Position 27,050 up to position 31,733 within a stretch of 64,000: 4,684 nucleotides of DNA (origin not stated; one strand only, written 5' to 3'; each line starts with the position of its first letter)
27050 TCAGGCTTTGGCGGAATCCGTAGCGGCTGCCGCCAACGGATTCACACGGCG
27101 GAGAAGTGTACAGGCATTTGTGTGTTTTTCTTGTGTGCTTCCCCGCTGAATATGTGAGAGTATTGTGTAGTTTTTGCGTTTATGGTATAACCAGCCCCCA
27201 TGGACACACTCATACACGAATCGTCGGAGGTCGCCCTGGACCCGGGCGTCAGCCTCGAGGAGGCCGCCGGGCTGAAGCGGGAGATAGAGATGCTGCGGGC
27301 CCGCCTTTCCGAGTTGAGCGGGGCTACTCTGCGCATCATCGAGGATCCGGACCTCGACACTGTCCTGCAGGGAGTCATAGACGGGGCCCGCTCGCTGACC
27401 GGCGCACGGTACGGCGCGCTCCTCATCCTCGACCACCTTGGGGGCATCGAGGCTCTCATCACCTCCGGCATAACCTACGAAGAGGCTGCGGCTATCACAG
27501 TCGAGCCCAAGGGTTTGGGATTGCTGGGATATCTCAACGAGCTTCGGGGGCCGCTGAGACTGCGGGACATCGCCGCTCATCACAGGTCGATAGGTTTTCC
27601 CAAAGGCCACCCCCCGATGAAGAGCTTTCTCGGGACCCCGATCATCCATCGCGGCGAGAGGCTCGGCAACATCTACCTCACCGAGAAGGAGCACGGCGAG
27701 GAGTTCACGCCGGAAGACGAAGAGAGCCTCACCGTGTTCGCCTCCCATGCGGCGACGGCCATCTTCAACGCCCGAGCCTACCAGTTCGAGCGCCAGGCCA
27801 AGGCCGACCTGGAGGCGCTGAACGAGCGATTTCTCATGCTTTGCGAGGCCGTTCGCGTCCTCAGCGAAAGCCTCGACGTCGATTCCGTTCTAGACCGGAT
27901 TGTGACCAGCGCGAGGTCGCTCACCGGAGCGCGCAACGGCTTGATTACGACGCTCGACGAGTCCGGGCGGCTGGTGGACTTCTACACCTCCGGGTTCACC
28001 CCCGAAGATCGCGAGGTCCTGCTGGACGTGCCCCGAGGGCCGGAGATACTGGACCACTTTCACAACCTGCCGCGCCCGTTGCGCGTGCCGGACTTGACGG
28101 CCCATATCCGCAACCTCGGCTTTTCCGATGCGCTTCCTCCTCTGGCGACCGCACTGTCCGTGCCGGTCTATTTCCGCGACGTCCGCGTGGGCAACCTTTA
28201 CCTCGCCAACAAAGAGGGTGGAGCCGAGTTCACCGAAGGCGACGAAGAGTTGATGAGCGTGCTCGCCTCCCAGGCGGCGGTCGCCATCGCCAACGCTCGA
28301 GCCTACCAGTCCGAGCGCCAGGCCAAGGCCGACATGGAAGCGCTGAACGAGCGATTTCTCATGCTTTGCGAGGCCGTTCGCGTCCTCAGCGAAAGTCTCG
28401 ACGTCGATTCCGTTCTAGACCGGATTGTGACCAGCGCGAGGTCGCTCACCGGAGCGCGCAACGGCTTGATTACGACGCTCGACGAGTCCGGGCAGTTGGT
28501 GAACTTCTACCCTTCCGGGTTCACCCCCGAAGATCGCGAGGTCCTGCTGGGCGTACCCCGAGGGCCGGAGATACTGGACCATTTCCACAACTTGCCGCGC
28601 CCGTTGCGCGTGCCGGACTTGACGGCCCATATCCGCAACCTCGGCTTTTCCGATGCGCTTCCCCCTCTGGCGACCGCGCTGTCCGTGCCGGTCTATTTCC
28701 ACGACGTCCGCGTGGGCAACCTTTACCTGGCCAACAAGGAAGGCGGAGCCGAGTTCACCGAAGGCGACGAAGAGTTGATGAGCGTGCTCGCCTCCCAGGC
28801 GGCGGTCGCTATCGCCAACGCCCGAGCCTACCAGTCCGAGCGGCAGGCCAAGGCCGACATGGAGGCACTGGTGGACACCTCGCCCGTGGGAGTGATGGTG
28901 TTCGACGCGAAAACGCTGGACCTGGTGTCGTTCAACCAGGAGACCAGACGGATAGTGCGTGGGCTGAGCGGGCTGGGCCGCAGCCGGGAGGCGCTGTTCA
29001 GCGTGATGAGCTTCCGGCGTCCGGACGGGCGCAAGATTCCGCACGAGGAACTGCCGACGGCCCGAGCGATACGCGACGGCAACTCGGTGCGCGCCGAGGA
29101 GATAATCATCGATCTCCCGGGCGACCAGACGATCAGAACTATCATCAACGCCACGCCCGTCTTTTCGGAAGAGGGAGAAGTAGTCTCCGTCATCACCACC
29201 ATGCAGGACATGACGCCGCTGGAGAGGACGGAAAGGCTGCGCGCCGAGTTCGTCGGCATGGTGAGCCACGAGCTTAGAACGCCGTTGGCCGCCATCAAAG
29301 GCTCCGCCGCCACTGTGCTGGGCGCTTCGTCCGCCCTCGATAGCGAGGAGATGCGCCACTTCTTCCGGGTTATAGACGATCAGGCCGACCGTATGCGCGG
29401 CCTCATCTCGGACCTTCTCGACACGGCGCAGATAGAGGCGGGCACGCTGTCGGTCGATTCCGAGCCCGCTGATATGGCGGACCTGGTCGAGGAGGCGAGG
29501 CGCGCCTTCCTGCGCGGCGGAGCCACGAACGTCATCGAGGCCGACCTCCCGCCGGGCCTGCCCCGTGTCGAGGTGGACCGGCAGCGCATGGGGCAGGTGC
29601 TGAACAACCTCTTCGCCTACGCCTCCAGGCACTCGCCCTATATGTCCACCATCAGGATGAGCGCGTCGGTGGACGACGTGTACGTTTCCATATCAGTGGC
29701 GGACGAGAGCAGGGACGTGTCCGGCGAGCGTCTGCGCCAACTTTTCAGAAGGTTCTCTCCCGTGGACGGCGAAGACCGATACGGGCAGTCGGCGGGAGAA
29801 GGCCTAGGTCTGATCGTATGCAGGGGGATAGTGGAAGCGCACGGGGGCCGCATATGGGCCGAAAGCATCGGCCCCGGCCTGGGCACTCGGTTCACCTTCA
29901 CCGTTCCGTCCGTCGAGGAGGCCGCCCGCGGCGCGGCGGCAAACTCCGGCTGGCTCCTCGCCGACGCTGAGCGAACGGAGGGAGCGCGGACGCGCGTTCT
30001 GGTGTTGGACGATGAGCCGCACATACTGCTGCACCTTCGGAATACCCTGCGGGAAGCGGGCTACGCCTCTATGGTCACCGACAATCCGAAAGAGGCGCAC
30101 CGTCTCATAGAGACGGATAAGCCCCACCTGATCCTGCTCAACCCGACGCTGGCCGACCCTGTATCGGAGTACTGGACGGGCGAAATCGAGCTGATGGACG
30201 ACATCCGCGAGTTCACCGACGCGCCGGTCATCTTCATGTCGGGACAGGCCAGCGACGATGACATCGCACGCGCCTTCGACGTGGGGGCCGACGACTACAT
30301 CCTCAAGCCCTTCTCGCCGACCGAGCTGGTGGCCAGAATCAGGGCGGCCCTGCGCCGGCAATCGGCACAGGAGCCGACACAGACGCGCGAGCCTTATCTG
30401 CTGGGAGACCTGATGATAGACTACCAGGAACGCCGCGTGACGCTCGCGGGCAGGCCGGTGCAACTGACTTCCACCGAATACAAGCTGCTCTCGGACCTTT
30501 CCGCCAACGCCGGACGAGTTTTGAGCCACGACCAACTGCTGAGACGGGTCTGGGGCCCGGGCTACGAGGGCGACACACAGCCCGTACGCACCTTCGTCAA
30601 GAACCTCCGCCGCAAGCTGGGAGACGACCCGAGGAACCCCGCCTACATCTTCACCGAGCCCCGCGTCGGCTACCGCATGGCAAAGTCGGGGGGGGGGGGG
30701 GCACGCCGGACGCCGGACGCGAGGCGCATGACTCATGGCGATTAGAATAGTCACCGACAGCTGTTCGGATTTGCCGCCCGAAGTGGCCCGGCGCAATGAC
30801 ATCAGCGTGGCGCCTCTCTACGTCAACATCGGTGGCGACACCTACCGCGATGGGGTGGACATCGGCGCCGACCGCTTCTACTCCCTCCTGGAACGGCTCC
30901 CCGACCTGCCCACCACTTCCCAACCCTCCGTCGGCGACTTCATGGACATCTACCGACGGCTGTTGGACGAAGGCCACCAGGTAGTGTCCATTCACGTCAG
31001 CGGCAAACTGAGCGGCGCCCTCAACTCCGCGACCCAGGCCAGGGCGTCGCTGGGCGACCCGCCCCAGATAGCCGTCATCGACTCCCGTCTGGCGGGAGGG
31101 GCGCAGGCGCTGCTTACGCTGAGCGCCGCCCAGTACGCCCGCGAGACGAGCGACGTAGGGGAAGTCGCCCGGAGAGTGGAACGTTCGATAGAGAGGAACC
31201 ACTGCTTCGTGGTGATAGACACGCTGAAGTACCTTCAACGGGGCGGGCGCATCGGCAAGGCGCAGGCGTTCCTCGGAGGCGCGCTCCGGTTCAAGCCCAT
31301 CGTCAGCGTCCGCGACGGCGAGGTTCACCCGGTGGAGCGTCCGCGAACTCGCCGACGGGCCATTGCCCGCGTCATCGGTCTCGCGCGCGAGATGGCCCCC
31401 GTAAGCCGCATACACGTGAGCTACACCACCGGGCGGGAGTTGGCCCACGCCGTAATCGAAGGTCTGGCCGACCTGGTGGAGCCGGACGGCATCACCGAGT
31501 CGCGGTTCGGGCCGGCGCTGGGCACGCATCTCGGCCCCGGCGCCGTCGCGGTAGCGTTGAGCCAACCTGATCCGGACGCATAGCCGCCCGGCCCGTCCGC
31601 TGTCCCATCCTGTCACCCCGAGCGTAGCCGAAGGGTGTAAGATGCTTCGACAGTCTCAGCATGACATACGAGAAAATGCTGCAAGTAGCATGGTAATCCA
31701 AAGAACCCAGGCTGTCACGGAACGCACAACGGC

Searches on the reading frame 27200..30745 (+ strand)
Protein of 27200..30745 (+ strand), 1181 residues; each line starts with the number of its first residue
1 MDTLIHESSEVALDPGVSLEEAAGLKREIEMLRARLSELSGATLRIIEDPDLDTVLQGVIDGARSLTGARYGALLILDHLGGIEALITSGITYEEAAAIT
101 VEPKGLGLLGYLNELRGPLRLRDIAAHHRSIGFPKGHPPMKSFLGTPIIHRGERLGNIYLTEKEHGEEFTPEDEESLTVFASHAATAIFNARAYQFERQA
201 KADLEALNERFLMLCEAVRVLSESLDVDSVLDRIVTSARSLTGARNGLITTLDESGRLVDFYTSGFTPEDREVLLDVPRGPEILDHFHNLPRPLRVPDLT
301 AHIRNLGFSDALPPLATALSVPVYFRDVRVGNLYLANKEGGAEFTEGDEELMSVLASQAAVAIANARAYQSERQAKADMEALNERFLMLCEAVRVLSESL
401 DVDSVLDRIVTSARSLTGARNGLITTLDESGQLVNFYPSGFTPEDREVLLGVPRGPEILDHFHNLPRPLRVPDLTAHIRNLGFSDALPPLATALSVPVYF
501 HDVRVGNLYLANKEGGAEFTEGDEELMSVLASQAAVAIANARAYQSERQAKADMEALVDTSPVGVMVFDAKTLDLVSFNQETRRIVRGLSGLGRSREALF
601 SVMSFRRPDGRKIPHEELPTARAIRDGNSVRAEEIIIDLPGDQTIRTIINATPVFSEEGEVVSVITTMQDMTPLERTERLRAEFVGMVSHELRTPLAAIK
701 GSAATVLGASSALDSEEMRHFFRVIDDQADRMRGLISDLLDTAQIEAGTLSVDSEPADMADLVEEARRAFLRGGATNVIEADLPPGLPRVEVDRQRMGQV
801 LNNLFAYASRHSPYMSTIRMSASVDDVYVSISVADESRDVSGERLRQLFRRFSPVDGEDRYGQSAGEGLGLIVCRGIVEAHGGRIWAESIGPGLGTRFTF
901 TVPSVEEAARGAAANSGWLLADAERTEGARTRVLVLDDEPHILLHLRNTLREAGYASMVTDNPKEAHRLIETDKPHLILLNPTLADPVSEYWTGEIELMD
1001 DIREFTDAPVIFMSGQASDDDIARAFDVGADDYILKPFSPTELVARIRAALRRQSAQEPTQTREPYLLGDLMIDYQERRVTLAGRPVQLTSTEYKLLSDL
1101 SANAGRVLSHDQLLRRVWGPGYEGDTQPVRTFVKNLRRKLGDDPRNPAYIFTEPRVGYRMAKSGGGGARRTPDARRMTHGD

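Call 9: search_protein_families(library=pfam, proteins=[window:27200-30745:+], max_evalue=0.01)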
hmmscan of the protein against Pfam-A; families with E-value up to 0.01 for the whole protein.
window:27200-30745:+ (1181 aa): 11 families
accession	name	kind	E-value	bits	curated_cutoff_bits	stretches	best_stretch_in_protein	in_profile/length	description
PF13185.12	GAF_2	-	5.5e-51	172.8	28.6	3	51-188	3-135/136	GAF domain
PF01590.32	GAF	-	1.3e-45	155.7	22.4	3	51-188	1-133/133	GAF domain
PF00486.34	Trans_reg_C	-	1.3e-22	80.1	26.2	1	1084-1160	1-77/77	Transcriptional regulatory protein, C terminal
PF02518.31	HATPase_c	-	3.8e-19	69.6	26.4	1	793-904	2-109/111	Histidine kinase-, DNA gyrase B-, and HSP90-like ATPase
PF00072.30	Response_reg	-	2.1e-18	67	30.2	1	933-1048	1-111/111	Response regulator receiver domain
PF00512.31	HisKA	-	8.3e-18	64.6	26.9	1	681-748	2-66/66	His Kinase A (phospho-acceptor) domain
PF13492.12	GAF_3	-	1.1e-14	55.4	27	2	311-365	76-129/129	GAF domain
PF09339.16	HTH_IclR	-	2.1e-05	24.7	22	0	104-127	4-27/52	IclR helix-turn-helix domain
PF13426.13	PAS_9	-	0.00014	22.5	27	1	614-672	43-102/103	PAS domain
PF11849.14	DUF3369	-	0.00082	20.1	27.2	0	499-545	121-166/168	Domain of unknown function (DUF3369)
PF00989.32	PAS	-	0.00099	19.5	22.6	1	553-671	2-113/113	PAS fold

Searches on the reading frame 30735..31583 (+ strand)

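Call 9: search_protein_families(library=pfam, proteins=[window:30735-31583:+], max_evalue=0.01)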
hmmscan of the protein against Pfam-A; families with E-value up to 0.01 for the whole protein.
window:30735-31583:+ (282 aa): 1 family
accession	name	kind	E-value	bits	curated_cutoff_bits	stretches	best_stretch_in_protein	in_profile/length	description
PF02645.21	DegV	-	1.5e-75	254.6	27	1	3-275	2-277/280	Uncharacterised protein, DegV family COG1307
